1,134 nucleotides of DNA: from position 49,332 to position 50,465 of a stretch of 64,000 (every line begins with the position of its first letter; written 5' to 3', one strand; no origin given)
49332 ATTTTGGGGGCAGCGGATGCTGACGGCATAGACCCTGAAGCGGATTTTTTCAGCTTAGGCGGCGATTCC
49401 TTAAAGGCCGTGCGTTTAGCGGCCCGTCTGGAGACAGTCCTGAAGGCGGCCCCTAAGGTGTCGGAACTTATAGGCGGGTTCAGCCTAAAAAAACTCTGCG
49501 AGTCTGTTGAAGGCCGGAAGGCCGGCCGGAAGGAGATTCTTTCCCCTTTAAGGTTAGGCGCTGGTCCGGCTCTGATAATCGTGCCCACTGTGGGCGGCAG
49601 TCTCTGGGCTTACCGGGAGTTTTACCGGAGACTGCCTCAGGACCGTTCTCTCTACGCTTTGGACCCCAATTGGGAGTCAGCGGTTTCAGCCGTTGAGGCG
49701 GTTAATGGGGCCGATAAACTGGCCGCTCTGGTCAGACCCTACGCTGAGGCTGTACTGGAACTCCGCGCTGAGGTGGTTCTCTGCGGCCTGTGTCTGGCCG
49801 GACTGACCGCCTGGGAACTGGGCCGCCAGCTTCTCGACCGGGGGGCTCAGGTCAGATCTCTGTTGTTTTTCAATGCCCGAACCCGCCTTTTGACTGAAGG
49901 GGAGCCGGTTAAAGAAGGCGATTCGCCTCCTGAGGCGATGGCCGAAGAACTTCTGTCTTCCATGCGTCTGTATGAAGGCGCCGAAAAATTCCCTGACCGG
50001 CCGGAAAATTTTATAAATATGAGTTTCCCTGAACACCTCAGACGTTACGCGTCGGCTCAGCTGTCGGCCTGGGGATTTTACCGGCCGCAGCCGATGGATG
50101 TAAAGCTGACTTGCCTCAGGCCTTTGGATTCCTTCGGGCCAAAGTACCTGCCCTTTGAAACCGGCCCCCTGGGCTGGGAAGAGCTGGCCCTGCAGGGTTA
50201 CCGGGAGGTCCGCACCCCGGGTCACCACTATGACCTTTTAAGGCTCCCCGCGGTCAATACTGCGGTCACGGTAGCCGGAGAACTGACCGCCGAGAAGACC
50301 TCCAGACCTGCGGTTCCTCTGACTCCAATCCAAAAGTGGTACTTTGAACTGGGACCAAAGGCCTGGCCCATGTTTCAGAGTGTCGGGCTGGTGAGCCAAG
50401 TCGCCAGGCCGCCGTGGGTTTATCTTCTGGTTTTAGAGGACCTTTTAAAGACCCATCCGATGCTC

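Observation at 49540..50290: Thioesterase domain with a cysteine nucleophile (GxCxAG instead of GxSxG)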

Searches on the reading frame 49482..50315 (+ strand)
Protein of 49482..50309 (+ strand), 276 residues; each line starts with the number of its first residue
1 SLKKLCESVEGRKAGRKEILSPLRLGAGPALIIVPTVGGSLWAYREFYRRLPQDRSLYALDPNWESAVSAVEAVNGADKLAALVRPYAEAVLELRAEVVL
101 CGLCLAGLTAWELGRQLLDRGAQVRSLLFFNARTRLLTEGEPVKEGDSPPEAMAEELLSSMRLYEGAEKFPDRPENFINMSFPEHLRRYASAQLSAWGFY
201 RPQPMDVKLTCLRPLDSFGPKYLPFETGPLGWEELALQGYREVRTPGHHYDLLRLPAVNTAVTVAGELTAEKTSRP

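Call 6: search_solved_structures(query=window:49482-50309:+, max_evalue=10, show_alignments=5)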
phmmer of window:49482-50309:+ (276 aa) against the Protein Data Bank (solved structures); distinct sequences matched with E-value up to 10: 13.
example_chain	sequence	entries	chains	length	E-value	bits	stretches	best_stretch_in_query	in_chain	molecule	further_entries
4zxh_A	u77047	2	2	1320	3.6e-06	29.9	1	4-136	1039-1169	ABBFA_003403 | Tyrocidine synthetase 3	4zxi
6ecd_A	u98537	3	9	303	0.00059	22.7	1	20-151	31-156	Vlm2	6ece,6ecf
6ecb_A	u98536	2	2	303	0.00078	22.2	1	20-151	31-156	Vlm2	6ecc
6n8e_A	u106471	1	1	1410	0.045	16.5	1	30-127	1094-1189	holo-ObiF1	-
6ba9_A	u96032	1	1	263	0.053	16.2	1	21-131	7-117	Iron aquisition yersiniabactin synthesis enzyme, YbtT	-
6ba8_A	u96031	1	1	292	0.083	15.6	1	21-131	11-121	Iron aquisition yersiniabactin synthesis enzyme, YbtT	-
7dxo_A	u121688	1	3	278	0.15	14.7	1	18-128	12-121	Non-ribosomal peptide synthetase 4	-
7crn_A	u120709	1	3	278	0.2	14.3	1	18-128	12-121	Non-ribosomal peptide synthetase 4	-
8clp_A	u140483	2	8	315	0.33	13.6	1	29-151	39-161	Hydrolase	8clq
8cln_A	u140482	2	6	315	0.34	13.6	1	29-151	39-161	Hydrolase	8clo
3tej_A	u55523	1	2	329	0.67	12.6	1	12-132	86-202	Enterobactin synthase component F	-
2roq_A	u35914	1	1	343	0.73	12.5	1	12-132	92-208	Enterobactin synthetase component F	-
5ugz_A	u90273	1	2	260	0.95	12.1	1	31-132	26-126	Putative thioesterase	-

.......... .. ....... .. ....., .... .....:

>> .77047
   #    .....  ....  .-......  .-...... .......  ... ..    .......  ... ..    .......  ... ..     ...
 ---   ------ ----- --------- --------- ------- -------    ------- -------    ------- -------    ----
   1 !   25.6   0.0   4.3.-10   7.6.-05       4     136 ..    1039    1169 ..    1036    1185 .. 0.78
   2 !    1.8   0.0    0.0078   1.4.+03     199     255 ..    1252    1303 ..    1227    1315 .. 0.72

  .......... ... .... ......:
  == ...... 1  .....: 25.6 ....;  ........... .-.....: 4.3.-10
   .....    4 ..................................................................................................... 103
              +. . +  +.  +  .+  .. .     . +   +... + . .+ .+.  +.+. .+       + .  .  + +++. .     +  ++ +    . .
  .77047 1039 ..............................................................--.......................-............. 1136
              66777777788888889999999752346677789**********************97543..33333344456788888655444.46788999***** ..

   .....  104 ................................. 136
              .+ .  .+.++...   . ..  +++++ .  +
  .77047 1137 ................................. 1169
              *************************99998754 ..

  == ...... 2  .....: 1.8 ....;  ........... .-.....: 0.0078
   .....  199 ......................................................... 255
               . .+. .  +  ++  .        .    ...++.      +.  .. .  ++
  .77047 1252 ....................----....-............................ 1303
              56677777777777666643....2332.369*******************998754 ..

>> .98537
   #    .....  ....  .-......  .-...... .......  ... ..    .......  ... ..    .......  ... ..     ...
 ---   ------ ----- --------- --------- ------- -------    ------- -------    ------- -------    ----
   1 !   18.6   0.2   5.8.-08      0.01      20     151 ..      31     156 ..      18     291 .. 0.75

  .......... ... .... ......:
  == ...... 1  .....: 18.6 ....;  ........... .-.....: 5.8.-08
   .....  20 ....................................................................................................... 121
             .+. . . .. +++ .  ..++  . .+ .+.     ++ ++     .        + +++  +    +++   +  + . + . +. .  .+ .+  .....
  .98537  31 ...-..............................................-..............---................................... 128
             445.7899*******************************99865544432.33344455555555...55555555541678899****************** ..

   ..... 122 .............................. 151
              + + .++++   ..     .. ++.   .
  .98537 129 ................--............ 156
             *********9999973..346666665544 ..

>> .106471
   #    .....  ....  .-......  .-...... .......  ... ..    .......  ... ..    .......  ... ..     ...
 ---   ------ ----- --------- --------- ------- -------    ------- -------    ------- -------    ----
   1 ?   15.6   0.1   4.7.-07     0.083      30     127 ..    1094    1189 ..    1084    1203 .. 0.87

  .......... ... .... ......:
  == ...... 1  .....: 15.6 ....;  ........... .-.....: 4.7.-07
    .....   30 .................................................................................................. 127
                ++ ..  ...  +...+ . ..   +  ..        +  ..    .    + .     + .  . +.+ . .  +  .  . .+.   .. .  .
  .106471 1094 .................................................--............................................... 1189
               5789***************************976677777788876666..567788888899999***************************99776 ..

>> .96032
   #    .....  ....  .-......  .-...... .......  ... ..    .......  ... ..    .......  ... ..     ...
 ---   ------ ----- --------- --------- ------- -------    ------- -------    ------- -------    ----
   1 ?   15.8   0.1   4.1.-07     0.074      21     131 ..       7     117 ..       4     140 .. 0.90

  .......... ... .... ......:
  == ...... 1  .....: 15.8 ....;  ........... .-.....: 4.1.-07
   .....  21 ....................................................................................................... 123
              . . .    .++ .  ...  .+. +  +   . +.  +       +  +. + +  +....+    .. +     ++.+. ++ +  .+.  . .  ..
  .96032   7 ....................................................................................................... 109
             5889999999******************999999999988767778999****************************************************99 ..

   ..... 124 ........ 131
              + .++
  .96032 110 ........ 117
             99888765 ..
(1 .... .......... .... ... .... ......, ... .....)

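Call 7: search_protein_families(library=pfam, proteins=[window:49482-50309:+], max_evalue=10)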
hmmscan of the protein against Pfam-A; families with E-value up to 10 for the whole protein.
window:49482-50309:+ (276 aa): 1 family
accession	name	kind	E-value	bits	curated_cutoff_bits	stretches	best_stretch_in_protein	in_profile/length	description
PF00975.26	Thioesterase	-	3.2e-08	34.5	26.4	1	30-135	2-105/226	Thioesterase domain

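Call 10: find_homologous_proteins(query=window:49539-50309:+, max_evalue=0.001)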
Query window:49539-50309:+: 4607 candidates shared short words with the query, none scored E <= 0.001.

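Call 18: predict_structure(protein=window:49539-50309:+)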
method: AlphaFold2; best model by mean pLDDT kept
length: 257 residues; sequences in the alignment: 1
mean_pLDDT: 38.0   pTM: 0.33
mean pLDDT of the five models: 38.0, 34.6, 32.6, 31.9, 28.8
residues with pLDDT >= 90: 0; 70-90: 0; 50-70: 21; < 50: 236
segments of 3 or more residues with pLDDT < 50: 1-65, 71-80, 83-89, 104-150, 152-257
pLDDT, mean of each block of 10 residues (from residue 1): 31 41 40 34 36 38 49 46 45 56 48 36 37 42 40 40 36 34 31 31 32 35 32 33 31 29
secondary structure, 60 per line:
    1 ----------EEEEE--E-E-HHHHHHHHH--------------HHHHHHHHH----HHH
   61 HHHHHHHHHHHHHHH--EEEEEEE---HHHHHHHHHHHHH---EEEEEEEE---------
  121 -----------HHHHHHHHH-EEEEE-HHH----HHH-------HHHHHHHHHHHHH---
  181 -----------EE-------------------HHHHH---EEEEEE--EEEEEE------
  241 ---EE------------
elements in order: E11-15 H22-30 H45-53 H58-75 E78-84 H88-100 E104-111 H132-140 E142-146 H165-177 H213-217 E221-226 E229-234

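Call 19: search_protein_representatives(protein=window:49539-50309:+)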
Query: 257 residues. Proteins with E-value up to 0.001 (for the whole library): 442; up to 1e-10: 16; up to 1e-30: 10. The best 150 are listed.
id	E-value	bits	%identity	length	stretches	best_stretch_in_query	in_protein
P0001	4.4e-167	570.5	100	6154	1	1-257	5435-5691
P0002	2.3e-52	194.5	43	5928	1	3-256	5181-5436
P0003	1.6e-50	188.5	47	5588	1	4-252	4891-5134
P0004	4.9e-42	160.7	43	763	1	3-235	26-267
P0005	9.4e-40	153.2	40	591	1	1-252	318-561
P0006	1.8e-38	149.0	40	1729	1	1-248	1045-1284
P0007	5.0e-37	144.2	43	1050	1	1-245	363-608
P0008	4.5e-36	141.1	45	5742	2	2-202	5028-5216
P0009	4.8e-35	137.8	38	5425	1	3-252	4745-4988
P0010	2.9e-32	128.6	39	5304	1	1-241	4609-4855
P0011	3.4e-14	69.4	44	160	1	165-245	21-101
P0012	4.2e-13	65.9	34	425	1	7-241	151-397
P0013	4.9e-12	62.3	33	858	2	9-112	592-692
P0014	1.2e-11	61.1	36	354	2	3-112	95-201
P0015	5.7e-11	58.9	36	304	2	5-114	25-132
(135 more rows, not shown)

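Call 23: find_related_loci(query=A1, collection=genome_contigs, flank=10000)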
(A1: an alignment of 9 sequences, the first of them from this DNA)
Query A1 (261 aa) in genome_contigs; peptide patterns used: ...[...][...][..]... (x = any residue, [..] = any of these).
19 stretches matched a pattern; 7 encode a relative of the query (tblastn E <= 1e-3); 7 distinct loci.
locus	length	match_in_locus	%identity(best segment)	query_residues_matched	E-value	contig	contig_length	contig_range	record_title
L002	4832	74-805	39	2-236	1e-52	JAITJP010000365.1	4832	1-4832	MAG: Deltaproteobacteria bacterium isolate Pcl387_bin177 k119_179609, whole genome shotgun sequence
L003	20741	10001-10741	43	6-257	8e-49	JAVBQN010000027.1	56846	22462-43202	MAG: Candidatus Adiutrix sp. isolate EPI_MAG_00168 c_000001745775, whole genome shotgun sequence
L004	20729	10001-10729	38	3-253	2e-45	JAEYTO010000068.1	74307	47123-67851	MAG: Proteobacteria bacterium isolate OH_CBlB_133 k127_758371, whole genome shotgun sequence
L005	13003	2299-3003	42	3-241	7e-45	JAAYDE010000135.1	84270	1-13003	MAG: Deltaproteobacteria bacterium isolate AS06rmzACSIP_532 695637_AS06, whole genome shotgun sequence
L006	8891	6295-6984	41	1-239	7e-43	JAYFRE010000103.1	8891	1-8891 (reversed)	MAG: Rhodospirillaceae bacterium isolate CA_67 c_CA_000000021586, whole genome shotgun sequence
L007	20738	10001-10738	37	3-242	2e-40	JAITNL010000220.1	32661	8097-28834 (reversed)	MAG: Accumulibacter sp. isolate Po218_bin15 k119_4178899, whole genome shotgun sequence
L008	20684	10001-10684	38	3-239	4e-40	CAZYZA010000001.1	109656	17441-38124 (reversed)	MAG TPA_asm: uncultured Desulfovibrionaceae bacterium isolate binchicken_co168_104 genome assembly, contig: NODE_193_len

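Call 29: search_protein_families(library=pfam, proteins=[L003:12027-12809:+, L003:12809-13969:+, L003:13969-17067:+, L003:17067-17918:+, L003:18245-19387:+, L003:19387-20430:+, L007:12374-13420:+, L007:13420-14859:+, L007:14699-16081:+, L007:16081-19194:+], max_evalue=0.001)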
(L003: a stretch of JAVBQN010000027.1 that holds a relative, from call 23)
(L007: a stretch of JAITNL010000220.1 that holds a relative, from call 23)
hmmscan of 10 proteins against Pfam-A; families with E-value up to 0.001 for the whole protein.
L003:12027-12809:+ (261 aa): 1 family
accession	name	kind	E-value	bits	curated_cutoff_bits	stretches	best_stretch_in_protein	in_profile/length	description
PF01648.25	ACPS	-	9.8e-10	38.9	25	1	138-196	1-69/111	4'-phosphopantetheinyl transferase superfamily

L003:12809-13969:+ (387 aa): 3 families
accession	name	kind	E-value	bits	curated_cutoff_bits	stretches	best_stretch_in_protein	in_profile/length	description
PF16576.10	HlyD_D23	-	2e-11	44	30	1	140-289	78-211/214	Barrel-sandwich domain of CusB or HlyD membrane-fusion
PF13437.12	HlyD_3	-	5.2e-11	43.7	22.2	1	66-101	2-38/106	HlyD family secretion protein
PF13533.13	Biotin_lipoyl_2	-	1.7e-05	25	29.8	1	64-95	1-32/32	Biotin-lipoyl like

L003:13969-17067:+ (1033 aa): 3 families
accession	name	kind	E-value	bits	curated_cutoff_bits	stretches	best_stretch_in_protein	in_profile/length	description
PF00873.25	ACR_tran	-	4.5e-302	1005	28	1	5-1025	4-1020/1021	AcrB/AcrD/AcrF family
PF03176.21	MMPL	-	5e-09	36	20.5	2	344-496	147-300/333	MMPL family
PF02355.23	SecD_SecF_C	-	4.7e-05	23.3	20.5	1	873-990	36-154/189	Protein export membrane protein SecD/SecF, C-terminal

L003:17067-17918:+ (284 aa): 8 families
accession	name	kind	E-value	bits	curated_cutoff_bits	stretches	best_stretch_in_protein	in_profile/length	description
PF02737.24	3HCDH_N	-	6.9e-56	189.4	22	1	6-183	2-179/180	3-hydroxyacyl-CoA dehydrogenase, NAD binding domain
PF00725.27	3HCDH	-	9.6e-35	119.4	22.1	1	186-282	1-97/97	3-hydroxyacyl-CoA dehydrogenase, C-terminal domain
PF03446.21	NAD_binding_2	-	2.4e-05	24.8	21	1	5-46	1-42/161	NAD binding domain of 6-phosphogluconate dehydrogenase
PF07992.20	Pyr_redox_2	-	9.5e-05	22.4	26.1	1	5-48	144-187/291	Pyridine nucleotide-disulphide oxidoreductase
PF00070.33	Pyr_redox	-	0.00019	22.3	22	1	5-48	1-44/82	Pyridine nucleotide-disulphide oxidoreductase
PF02826.25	2-Hacid_dh_C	-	0.00071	19.4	25.1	0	5-59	38-92/178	D-isomer specific 2-hydroxyacid dehydrogenase, NAD binding domain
PF02254.24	TrkA_N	-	0.00078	20.2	23.8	0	8-47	3-42/116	TrkA-N domain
PF03807.23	F420_oxidored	-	0.00082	20.4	21.6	0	5-37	1-34/94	NADP oxidoreductase coenzyme F420-dependent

L003:18245-19387:+ (381 aa): 4 families
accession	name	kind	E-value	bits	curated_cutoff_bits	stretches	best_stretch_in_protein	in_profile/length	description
PF00441.29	Acyl-CoA_dh_1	-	4.3e-42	144.2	22.4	1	219-367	2-148/150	Acyl-CoA dehydrogenase, C-terminal domain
PF02770.24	Acyl-CoA_dh_M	-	3.3e-23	82.1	33.3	1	115-206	1-97/97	Acyl-CoA dehydrogenase, middle domain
PF02771.21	Acyl-CoA_dh_N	-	2.9e-21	76.4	22.9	1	5-110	6-112/113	Acyl-CoA dehydrogenase, N-terminal domain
PF08028.16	Acyl-CoA_dh_2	-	1.9e-16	61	22.7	1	237-352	4-128/134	Acyl-CoA dehydrogenase, C-terminal domain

L003:19387-20430:+ (348 aa): 2 families
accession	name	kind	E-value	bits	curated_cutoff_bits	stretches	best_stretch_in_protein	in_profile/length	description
PF00702.32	Hydrolase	-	2.6e-09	38.2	26.4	1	28-106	97-180/191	haloacid dehalogenase-like hydrolase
PF13419.12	HAD_2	-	0.00045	20.8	23.8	0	30-107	80-162/178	Haloacid dehalogenase-like hydrolase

L007:12374-13420:+ (349 aa): 1 family
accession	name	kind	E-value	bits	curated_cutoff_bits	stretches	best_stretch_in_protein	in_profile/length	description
PF13310.11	Virulence_RhuM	-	2.5e-108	361.6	33.7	1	71-321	1-249/252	Virulence protein RhuM family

L007:13420-14859:+ (480 aa): 1 family
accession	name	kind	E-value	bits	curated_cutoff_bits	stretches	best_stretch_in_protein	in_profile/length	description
PF02321.23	OEP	-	7e-41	140.5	22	2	57-248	1-187/187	Outer membrane efflux protein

L007:14699-16081:+ (461 aa): 3 families
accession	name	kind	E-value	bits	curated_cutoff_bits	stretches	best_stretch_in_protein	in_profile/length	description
PF13437.12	HlyD_3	-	2.3e-13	51.2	22.2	2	237-349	2-103/106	HlyD family secretion protein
PF16576.10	HlyD_D23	-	3.5e-09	36.7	30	0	121-161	103-143/214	Barrel-sandwich domain of CusB or HlyD membrane-fusion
PF13533.13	Biotin_lipoyl_2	-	8.1e-06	26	29.8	1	127-158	1-32/32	Biotin-lipoyl like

L007:16081-19194:+ (1038 aa): 2 families
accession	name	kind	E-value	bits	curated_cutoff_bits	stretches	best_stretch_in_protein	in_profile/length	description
PF00873.25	ACR_tran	-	4.2e-294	978.6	28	1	5-1027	4-1020/1021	AcrB/AcrD/AcrF family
PF03176.21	MMPL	-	2.4e-09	37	20.5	1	340-501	143-305/333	MMPL family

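Call 31: predict_structure(alignment_id=A1)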
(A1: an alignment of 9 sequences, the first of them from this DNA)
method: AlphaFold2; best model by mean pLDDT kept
length: 261 residues; sequences in the alignment: 9
mean_pLDDT: 85.7   pTM: 0.88
mean pLDDT of the five models: 85.7, 85.6, 84.7, 81.9, 81.8
residues with pLDDT >= 90: 144; 70-90: 84; 50-70: 19; < 50: 14
segments of 3 or more residues with pLDDT < 50: 152-160, 257-261
pLDDT, mean of each block of 10 residues (from residue 1): 93 93 86 94 87 89 94 95 95 97 97 87 73 82 79 47 76 91 92 92 67 87 93 90 95 63 38
secondary structure, 60 per line:
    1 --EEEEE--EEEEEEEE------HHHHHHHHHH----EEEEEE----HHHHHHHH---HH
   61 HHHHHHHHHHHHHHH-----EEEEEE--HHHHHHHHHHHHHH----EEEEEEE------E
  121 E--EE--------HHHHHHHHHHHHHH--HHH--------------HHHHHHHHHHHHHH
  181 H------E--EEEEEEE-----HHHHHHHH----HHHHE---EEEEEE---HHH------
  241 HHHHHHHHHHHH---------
elements in order: E3-7 E10-17 H24-33 E38-43 H48-55 H59-75 E81-86 H89-102 E107-113 H134-147 H167-181 E191-197 H203-210 H215-218 E223-228 H241-252

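Call 36: fold_search(model_id=the predicted structure, library=pdb)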
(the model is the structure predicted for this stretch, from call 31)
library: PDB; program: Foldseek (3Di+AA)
matches with E <= 10: 1623; with E <= 0.001: 842
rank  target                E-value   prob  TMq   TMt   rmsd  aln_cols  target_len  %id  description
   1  4zxh                  5.9e-14  1.00  0.67  0.15   6.3       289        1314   20  Crystal Structure of holo-AB3403 a four domain nonribosomal peptide synthetase from Acinetobacter Baumanii (released 2015-12-30)
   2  6ece_A                1.2e-13  1.00  0.59  0.61   7.3       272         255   20  Vlm2 thioesterase domain with genetically encoded 2,3-diaminopropionic acid bound with a dodecadepsipeptide, space gro (released 2018-12-12)
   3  3lcr_A                1.5e-13  1.00  0.63  0.60   5.2       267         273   20  Thioesterase from Tautomycetin Biosynthhetic Pathway (released 2010-08-18)
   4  6ecf_F                1.8e-13  1.00  0.61  0.61   6.3       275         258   18  Vlm2 thioesterase domain with genetically encoded 2,3-diaminopropionic acid bound with a dodecadepsipeptide, space gro (released 2018-12-12)
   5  5v3x_A                1.9e-13  1.00  0.61  0.59   9.1       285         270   18  Crystal Structure of Mtb Pks13 Thioesterase domain in complex with inhibitor TAM1 (released 2017-07-05)
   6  5v42_B                2.0e-13  1.00  0.65  0.63   7.2       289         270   18  Crystal Structure of Mtb Pks13 Thioesterase domain in complex with inhibitor TAM3 (released 2017-07-05)
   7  6ecf_B                2.4e-13  1.00  0.64  0.66   6.0       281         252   20  Vlm2 thioesterase domain with genetically encoded 2,3-diaminopropionic acid bound with a dodecadepsipeptide, space gro (released 2018-12-12)
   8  6ecf_C                3.7e-13  1.00  0.64  0.66   6.6       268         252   20  Vlm2 thioesterase domain with genetically encoded 2,3-diaminopropionic acid bound with a dodecadepsipeptide, space gro (released 2018-12-12)
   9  5v40_A                4.9e-13  1.00  0.63  0.61   8.3       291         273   20  Crystal Structure of Mtb Pks13 Thioesterase domain in complex with inhibitor TAM6 (released 2017-07-05)
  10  6ecf_A                5.3e-13  1.00  0.62  0.64   5.6       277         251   20  Vlm2 thioesterase domain with genetically encoded 2,3-diaminopropionic acid bound with a dodecadepsipeptide, space gro (released 2018-12-12)
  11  6ecf_E                5.3e-13  1.00  0.59  0.58   7.8       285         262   19  Vlm2 thioesterase domain with genetically encoded 2,3-diaminopropionic acid bound with a dodecadepsipeptide, space gro (released 2018-12-12)
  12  8q0u_B                6.3e-13  1.00  0.63  0.61   9.2       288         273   18  Identification and optimisation of novel inhibitors of the Polyketide synthetase 13 thioesterase domain with antituber (released 2023-11-22)
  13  5v41_B                1.0e-12  1.00  0.62  0.60   8.1       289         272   17  Crystal Structure of Mtb Pks13 Thioesterase domain in complex with inhibitor TAM5 (released 2017-07-05)
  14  5v41_A                1.1e-12  1.00  0.64  0.61   8.3       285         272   18  Crystal Structure of Mtb Pks13 Thioesterase domain in complex with inhibitor TAM5 (released 2017-07-05)
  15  6ecb                  1.2e-12  1.00  0.61  0.61   5.8       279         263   19  Vlm2 thioesterase domain wild type structure 1 (released 2018-12-12)
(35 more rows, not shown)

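Call 38: search_protein_families(library=ncbifam, proteins=[window:49482-50309:+], max_evalue=0.01)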
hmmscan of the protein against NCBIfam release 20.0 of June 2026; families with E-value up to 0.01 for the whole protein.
window:49482-50309:+ (276 aa): 1 family
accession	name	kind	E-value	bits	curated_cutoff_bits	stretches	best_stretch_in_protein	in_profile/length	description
NF040607.1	mycolic_Pks13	equivalog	0.0067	13.8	2100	1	31-127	1426-1511/1680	polyketide synthase Pks13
